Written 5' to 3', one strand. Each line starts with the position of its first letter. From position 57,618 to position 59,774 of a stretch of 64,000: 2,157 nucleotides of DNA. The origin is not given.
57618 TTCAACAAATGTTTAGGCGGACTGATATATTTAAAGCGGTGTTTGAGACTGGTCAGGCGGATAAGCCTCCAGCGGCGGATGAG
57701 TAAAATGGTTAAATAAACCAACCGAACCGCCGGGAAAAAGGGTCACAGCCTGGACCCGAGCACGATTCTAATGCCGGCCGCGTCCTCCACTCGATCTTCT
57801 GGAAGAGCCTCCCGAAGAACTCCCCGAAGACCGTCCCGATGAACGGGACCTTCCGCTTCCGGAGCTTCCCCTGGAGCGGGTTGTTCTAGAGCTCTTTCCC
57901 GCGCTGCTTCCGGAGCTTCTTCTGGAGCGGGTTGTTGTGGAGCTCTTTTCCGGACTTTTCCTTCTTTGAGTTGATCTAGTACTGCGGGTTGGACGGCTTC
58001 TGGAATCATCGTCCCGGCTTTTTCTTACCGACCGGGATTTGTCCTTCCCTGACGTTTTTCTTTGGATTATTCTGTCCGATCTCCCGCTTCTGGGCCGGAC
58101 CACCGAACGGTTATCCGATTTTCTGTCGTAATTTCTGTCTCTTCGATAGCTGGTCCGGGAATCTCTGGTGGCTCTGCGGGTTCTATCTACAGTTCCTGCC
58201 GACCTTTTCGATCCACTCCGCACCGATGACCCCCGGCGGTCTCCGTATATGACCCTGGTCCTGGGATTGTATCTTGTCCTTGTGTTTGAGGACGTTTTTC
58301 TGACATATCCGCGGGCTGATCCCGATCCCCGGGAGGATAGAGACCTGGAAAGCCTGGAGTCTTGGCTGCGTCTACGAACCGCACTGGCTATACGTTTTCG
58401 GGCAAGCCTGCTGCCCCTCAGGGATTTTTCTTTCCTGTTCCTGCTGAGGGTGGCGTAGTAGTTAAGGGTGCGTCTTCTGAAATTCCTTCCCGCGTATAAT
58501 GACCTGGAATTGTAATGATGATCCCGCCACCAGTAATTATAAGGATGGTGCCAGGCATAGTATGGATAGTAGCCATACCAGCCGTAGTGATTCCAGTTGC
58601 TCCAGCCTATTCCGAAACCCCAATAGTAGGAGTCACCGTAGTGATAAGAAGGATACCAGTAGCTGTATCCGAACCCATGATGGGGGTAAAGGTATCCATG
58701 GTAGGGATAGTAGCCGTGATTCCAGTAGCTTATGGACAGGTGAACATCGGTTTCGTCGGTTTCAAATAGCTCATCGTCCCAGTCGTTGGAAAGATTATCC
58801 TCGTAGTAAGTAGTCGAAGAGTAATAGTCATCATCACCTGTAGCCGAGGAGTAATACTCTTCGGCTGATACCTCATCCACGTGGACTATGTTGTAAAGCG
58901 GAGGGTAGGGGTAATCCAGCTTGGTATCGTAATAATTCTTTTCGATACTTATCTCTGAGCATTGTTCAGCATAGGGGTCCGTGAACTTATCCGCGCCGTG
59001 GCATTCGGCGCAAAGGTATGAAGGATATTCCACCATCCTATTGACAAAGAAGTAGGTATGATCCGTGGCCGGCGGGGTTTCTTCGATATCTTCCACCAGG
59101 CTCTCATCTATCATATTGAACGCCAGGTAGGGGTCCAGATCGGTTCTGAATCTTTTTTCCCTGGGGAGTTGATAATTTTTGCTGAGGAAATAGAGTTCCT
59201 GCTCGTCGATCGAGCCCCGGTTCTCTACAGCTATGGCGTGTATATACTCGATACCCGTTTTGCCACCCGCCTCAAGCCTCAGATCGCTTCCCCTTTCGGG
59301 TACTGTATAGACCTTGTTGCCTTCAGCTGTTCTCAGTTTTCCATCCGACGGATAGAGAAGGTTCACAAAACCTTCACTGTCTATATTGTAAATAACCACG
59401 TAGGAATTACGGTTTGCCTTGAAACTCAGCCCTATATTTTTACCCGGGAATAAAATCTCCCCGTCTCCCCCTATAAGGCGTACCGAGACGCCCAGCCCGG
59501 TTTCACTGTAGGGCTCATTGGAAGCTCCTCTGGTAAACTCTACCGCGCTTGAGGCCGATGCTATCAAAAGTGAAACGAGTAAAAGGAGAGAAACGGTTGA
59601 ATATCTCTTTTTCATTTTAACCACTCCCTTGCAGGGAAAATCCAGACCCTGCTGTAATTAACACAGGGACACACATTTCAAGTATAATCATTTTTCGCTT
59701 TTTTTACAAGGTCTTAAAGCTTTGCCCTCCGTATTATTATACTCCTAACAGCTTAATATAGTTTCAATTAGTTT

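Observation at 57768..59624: Secreted DUF4384-domain protein with a Tyr/Trp/His-rich block and a 250-residue Arg/Ser-rich tail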

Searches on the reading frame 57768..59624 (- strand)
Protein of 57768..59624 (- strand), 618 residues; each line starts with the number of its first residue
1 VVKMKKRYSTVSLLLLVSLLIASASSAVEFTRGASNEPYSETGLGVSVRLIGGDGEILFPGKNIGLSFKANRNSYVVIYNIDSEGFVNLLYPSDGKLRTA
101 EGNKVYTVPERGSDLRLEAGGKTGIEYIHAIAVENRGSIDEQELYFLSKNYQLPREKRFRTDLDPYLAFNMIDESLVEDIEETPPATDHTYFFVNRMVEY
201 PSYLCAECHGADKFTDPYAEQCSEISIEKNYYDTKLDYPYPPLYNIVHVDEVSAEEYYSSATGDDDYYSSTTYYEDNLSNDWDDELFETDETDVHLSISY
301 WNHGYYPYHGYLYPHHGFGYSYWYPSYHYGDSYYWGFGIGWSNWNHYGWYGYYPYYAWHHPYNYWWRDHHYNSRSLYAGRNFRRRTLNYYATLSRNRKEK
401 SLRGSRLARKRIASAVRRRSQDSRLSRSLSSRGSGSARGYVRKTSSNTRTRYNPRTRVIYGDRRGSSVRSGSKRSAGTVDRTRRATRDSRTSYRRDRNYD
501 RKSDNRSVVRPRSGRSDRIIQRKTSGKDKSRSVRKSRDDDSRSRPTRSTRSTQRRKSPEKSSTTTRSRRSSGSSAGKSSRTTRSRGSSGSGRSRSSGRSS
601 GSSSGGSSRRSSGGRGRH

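Call 3: search_protein_families(library=pfam, proteins=[window:57768-59624:-], max_evalue=1)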
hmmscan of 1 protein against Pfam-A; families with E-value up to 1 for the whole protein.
window:57768-59624:- (618 aa): 1 family
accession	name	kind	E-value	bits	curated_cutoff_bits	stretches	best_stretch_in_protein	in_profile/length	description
PF14326.11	DUF4384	-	1.5e-11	44.6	27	1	60-132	4-77/81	Domain of unknown function (DUF4384)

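Call 4: search_protein_families(library=ncbifam, proteins=[window:57768-59624:-], max_evalue=1)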
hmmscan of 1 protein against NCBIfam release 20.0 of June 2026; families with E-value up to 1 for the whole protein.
window:57768-59624:- (618 aa): 0 families

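Call 7: find_homologous_proteins(query=window:57768-59624:-, max_evalue=0.001)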
Query window:57768-59624:- (618 aa): 53 proteins with E <= 0.001 among 8000 candidates.
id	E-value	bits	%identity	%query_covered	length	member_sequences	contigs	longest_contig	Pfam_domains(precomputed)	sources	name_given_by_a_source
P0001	0.0e+0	1382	100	100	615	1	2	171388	PF14326.12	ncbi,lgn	-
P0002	0.0e+0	1015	79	87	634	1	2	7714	PF14326.12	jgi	-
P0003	1.9e-179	616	52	82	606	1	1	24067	PF14326.12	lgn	-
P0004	1.1e-154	535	47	90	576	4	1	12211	PF14326.12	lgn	-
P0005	2.0e-149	517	45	91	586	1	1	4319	PF14326.12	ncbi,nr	ncbi:DUF4384 domain-containing protein [bacterium]|nr:DUF4384 domain-containing protein [bacterium]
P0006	6.8e-147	509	44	89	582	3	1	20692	PF14326.12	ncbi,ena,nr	ncbi:MAG TPA: DUF4384 domain-containing protein [Candidatus Krumholzibacteriaceae bacterium]|nr:DUF4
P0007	3.1e-124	434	42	92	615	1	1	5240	PF14326.12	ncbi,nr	ncbi:MAG: DUF4384 domain-containing protein [Candidatus Krumholzibacteriota bacterium]|nr:DUF4384 do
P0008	3.1e-116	408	42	77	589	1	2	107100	PF14326.12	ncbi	ncbi:MAG: DUF4384 domain-containing protein [Candidatus Krumholzibacteriales bacterium]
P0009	6.6e-109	383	37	95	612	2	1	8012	PF14326.12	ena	-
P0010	2.0e-107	378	40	84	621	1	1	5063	PF14326.12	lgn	-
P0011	2.8e-105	371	36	95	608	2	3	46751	PF14326.12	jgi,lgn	jgi:hypothetical protein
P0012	2.6e-102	362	39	89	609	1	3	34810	PF14326.12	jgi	jgi:hypothetical protein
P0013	3.9e-102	361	37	90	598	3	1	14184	PF14326.12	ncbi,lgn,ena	-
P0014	9.2e-102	360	40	80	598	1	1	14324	PF14326.12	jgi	jgi:hypothetical protein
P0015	1.0e-101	360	38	98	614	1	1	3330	PF14326.12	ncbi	-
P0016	6.3e-101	357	38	78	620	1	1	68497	PF14326.12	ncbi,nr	ncbi:MAG: DUF4384 domain-containing protein [Candidatus Krumholzibacteriota bacterium]|nr:DUF4384 do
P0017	2.1e-99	352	39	97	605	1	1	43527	PF14326.12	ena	-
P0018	3.0e-99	351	40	87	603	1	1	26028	PF14326.12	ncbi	-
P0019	5.3e-99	351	38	95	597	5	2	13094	PF14326.12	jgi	jgi:hypothetical protein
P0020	9.5e-99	350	40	93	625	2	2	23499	PF14326.12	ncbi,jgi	-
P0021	1.4e-97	346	38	90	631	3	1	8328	PF14326.12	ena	-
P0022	1.6e-97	346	39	90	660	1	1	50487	PF14326.12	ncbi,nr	ncbi:MAG: DUF4384 domain-containing protein [Candidatus Krumholzibacteria bacterium]|nr:DUF4384 doma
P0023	8.2e-97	343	36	99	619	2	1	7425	PF14326.12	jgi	jgi:hypothetical protein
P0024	1.3e-96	343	38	89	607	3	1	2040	PF14326.12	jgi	-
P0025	6.0e-96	341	40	90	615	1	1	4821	PF14326.12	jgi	-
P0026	8.3e-96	340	38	96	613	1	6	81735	PF14326.12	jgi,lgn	jgi:hypothetical protein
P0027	7.2e-95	337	39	91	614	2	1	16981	PF14326.12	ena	-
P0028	8.3e-95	337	39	91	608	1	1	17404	PF14326.12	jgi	-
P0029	9.2e-95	337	39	93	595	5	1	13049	PF14326.12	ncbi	-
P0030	1.1e-93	333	39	88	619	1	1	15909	PF14326.12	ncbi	-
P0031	1.2e-93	333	41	70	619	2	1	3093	PF14326.12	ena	-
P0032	6.0e-93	331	36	85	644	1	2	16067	PF14326.12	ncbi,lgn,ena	-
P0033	3.3e-92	328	37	95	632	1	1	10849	PF14326.12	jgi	jgi:hypothetical protein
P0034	3.8e-92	328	37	93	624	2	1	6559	PF14326.12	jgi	-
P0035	2.2e-90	322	38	97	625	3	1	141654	PF14326.12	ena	-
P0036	1.9e-89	319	37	93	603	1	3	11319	PF14326.12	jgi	jgi:hypothetical protein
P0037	1.1e-87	313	38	86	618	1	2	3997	PF14326.12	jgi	jgi:hypothetical protein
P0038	1.7e-86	309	41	75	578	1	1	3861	PF14326.12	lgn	-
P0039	8.0e-86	307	37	97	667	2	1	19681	PF14326.12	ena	-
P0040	1.2e-85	307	36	90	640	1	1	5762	PF14326.12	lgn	-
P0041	1.3e-85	306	38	96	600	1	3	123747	PF14326.12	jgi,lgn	jgi:hypothetical protein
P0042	6.4e-85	304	38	69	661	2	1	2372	PF14326.12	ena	-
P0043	1.2e-84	303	37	86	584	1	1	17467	PF14326.12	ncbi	-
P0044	9.1e-83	297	38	91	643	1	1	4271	PF14326.12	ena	-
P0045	2.4e-80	289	34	95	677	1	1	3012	PF14326.12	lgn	-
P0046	8.0e-80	287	38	89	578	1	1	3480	PF14326.12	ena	-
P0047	1.2e-79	287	45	55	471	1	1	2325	PF14326.12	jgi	jgi:hypothetical protein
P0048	6.6e-79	284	35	99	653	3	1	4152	PF14326.12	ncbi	-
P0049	1.2e-78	283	36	92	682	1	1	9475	PF14326.12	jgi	jgi:hypothetical protein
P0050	7.4e-78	281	36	82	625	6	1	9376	PF14326.12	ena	-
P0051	2.3e-75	273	36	87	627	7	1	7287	PF14326.12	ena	-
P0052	3.2e-75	272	36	92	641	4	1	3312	PF14326.12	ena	-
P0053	7.2e-75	271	35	94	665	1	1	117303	PF14326.12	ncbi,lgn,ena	-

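Call 8: search_solved_structures(query=window:57768-59624:-, max_evalue=1)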
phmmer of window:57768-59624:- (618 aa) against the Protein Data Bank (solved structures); distinct sequences matched with E-value up to 1: 0.

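Call 11: find_encoding_contigs(protein=P0008, flank=6000, max_places=2)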
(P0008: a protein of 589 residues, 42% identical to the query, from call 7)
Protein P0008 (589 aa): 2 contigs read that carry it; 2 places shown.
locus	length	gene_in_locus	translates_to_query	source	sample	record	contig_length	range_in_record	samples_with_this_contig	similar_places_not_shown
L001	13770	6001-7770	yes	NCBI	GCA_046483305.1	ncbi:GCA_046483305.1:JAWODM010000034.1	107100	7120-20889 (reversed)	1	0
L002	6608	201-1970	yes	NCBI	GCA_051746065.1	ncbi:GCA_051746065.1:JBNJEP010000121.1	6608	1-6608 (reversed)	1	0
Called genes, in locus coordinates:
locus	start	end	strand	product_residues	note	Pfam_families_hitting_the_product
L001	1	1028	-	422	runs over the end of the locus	PF01595:CNNM, PF00571:CBS, PF03471:CorC_HlyC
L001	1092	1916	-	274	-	PF13432:TPR_16 (faint), PF13428:TPR_14 (faint), PF13525:YfiO (faint), PF13174:TPR_6 (faint)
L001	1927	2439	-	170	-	PF00691:OmpA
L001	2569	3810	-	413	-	PF00930:DPPIV_N (faint), PF26550:Tricorn_2nd, PF26549:Tricorn_N, PF07676:PD40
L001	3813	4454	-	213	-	PF13103:TonB_2, PF03544:TonB_C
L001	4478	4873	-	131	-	PF02472:ExbD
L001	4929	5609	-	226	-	PF01618:MotA_ExbB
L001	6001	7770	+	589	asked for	PF14326:DUF4384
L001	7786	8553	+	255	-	PF02578:Cu-oxidase_4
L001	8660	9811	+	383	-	PF00155:Aminotran_1_2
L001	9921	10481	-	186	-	PF13801:Metal_resist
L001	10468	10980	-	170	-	PF13801:Metal_resist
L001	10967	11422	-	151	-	PF13490:zf-HC2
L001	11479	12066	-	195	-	PF07638:Sigma70_ECF (weak), PF04542:Sigma70_r2, PF08281:Sigma70_r4_2, PF04545:Sigma70_r4 (weak)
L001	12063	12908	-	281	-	PF00753:Lactamase_B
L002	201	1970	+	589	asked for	PF14326:DUF4384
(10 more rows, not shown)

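Call 12: find_encoding_contigs(protein=P0053, flank=6000, max_places=2)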
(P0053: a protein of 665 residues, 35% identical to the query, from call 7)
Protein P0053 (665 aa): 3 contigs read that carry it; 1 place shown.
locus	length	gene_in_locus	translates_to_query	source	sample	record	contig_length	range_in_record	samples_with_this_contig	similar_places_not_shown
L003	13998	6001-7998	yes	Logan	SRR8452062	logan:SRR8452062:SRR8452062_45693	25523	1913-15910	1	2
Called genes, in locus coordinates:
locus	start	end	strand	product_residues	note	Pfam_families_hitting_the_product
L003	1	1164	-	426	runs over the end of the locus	PF01595:CNNM, PF00571:CBS, PF03471:CorC_HlyC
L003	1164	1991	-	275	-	PF13428:TPR_14 (faint), PF13525:YfiO (weak), PF13174:TPR_6 (faint)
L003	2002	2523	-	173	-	PF00691:OmpA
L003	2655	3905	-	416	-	PF00930:DPPIV_N (faint), PF26550:Tricorn_2nd, PF26549:Tricorn_N, PF07676:PD40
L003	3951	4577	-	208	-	PF13103:TonB_2, PF03544:TonB_C (weak)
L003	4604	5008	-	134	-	PF02472:ExbD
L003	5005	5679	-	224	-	PF01618:MotA_ExbB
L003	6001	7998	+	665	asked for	PF14326:DUF4384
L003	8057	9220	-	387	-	PF00291:PALP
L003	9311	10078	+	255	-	PF02578:Cu-oxidase_4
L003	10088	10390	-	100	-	PF01910:Thiamine_BP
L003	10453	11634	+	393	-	PF00155:Aminotran_1_2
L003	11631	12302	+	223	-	-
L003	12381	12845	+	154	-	PF00359:PTS_EIIA_2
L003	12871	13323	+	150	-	PF00571:CBS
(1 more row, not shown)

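Call 13: find_encoding_contigs(protein=P0041, flank=6000, max_places=2)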
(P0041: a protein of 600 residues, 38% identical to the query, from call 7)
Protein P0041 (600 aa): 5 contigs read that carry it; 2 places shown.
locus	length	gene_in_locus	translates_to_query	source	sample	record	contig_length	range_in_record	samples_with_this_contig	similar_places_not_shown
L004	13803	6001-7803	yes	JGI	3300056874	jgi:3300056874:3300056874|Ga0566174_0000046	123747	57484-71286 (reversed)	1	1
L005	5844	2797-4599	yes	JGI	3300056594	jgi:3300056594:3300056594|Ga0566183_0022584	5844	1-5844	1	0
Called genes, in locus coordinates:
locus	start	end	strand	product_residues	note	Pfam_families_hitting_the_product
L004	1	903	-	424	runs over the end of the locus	PF01595:CNNM, PF00571:CBS (weak), PF03471:CorC_HlyC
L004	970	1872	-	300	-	PF13525:YfiO, PF07719:TPR_2 (faint), PF14559:TPR_19 (weak), PF13174:TPR_6 (weak)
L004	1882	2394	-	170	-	PF00691:OmpA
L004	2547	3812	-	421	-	PF04052:TolB_N (weak), PF00930:DPPIV_N (faint), PF26549:Tricorn_N, PF07676:PD40, PF26550:Tricorn_2nd (weak)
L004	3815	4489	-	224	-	PF13103:TonB_2, PF03544:TonB_C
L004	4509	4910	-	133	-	PF02472:ExbD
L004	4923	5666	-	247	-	PF01618:MotA_ExbB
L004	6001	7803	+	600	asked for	PF14326:DUF4384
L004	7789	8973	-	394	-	PF00291:PALP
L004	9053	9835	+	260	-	PF02578:Cu-oxidase_4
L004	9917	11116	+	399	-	PF00155:Aminotran_1_2, PF01041:DegT_DnrJ_EryC1 (weak)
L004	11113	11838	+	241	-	-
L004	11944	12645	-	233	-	-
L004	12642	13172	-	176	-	PF13801:Metal_resist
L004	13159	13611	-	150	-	PF13490:zf-HC2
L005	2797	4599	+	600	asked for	PF14326:DUF4384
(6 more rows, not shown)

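Call 26: predict_structure(alignment_id=A2)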
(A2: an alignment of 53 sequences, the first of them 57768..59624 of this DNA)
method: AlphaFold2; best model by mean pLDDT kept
length: 618 residues; sequences in the alignment: 53
mean_pLDDT: 58.2   pTM: 0.48
mean pLDDT of the five models: 58.2, 55.0, 54.9, 54.5, 50.8
residues with pLDDT >= 90: 107; 70-90: 119; 50-70: 74; < 50: 318
segments of 3 or more residues with pLDDT < 50: 26-38, 199-204, 263-375, 377-384, 431-450, 466-548, 550-557, 561-618
pLDDT, mean of each block of 10 residues (from residue 1): 63 87 51 44 88 87 94 97 93 96 95 87 89 97 95 89 87 93 92 69 49 53 70 82 75 53 44 39 39 32 34 34 36 35 34 32 36 44 56 78 75 67 60 39 41 74 50 37 35 35 37 35 33 35 42 42 40 34 35 36 38 35
secondary structure, 60 per line:
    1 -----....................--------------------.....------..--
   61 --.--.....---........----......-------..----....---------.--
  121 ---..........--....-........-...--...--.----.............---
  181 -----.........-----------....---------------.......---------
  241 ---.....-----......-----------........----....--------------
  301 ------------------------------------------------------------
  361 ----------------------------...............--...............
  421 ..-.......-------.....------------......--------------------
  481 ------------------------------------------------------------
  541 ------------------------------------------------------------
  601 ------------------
elements in order: H6-25 E46-50 E66-70 E74-81 E86-91 E105-108 E124-133 H141-148 H165-176 E186-194 H206-209 E225-231 E244-248 H254-259 H271-278 H283-286 H389-403 H406-422 H424-430 H438-442 E455-460

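Call 29: fold_search(model_id=the predicted structure, library=pdb)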
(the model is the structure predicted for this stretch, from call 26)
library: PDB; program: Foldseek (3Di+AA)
matches with E <= 10: 1748; with E <= 0.001: 0
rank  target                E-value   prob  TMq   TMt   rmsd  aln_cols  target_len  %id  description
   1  8wae_A                1.4e-03  0.99  0.11  0.44   8.3       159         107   12  Crystal structure of a novel porphyran-binding carbohydrate binding module (released 2024-09-11)
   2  2co6_B                2.4e-03  0.96  0.12  0.31  12.5       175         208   15  Salmonella enterica SafA pilin in complex with the SafB chaperone (Type I) (released 2006-06-27)
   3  1qun_I                2.4e-03  0.93  0.14  0.35  12.8       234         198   12  X-RAY STRUCTURE OF THE FIMC-FIMH CHAPERONE ADHESIN COMPLEX FROM UROPATHOGENIC E.COLI (released 1999-08-31)
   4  9q6y_C                2.7e-03  0.84  0.09  0.32   7.4       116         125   11  Human Serum Albumin in complex with four nanobodies: N33, nb139 & nb104 (released 2026-03-25)
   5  1qun_A                3.2e-03  0.93  0.14  0.37  12.9       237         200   10  X-RAY STRUCTURE OF THE FIMC-FIMH CHAPERONE ADHESIN COMPLEX FROM UROPATHOGENIC E.COLI (released 1999-08-31)
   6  8wae_B                4.2e-03  0.99  0.12  0.49   7.6       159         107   12  Crystal structure of a novel porphyran-binding carbohydrate binding module (released 2024-09-11)
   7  4ole_B                4.7e-03  0.99  0.12  0.49   8.3       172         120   10  Crystal structure of a neighbor of BRCA1 gene 1 (NBR1) from Homo sapiens at 2.52 A resolution (released 2014-02-19)
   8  4djm_C                5.3e-03  0.99  0.12  0.34  10.1       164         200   12  Crystal structure of the E. coli chaperone DraB (released 2013-01-16)
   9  9u60_E                5.6e-03  1.00  0.10  0.04   3.7        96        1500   11  C3 convertases zymogen C4b2 in loading state (released 2026-01-14)
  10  7b0w_C                6.0e-03  0.82  0.14  0.34  12.8       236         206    9  Crystal structure of the E. coli type 1 pilus assembly inhibitor FimI bound to FimC (released 2021-12-08)
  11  2qki_E                6.3e-03  0.97  0.11  0.30   4.4        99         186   14  Human C3c in complex with the inhibitor compstatin (released 2007-08-14)
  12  4djm_A                7.1e-03  0.98  0.13  0.35  11.1       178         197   11  Crystal structure of the E. coli chaperone DraB (released 2013-01-16)
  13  4djm_D                7.1e-03  0.98  0.13  0.35  12.4       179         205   12  Crystal structure of the E. coli chaperone DraB (released 2013-01-16)
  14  9u61_E                7.6e-03  1.00  0.13  0.05   7.0       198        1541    8  CP/MBL pathways C3 convertase C4b2a and C3 complex (released 2026-01-14)
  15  3rfz_C                7.6e-03  0.84  0.14  0.36  12.8       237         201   11  Crystal structure of the FimD usher bound to its cognate FimC:FimH substrate (released 2011-06-01)
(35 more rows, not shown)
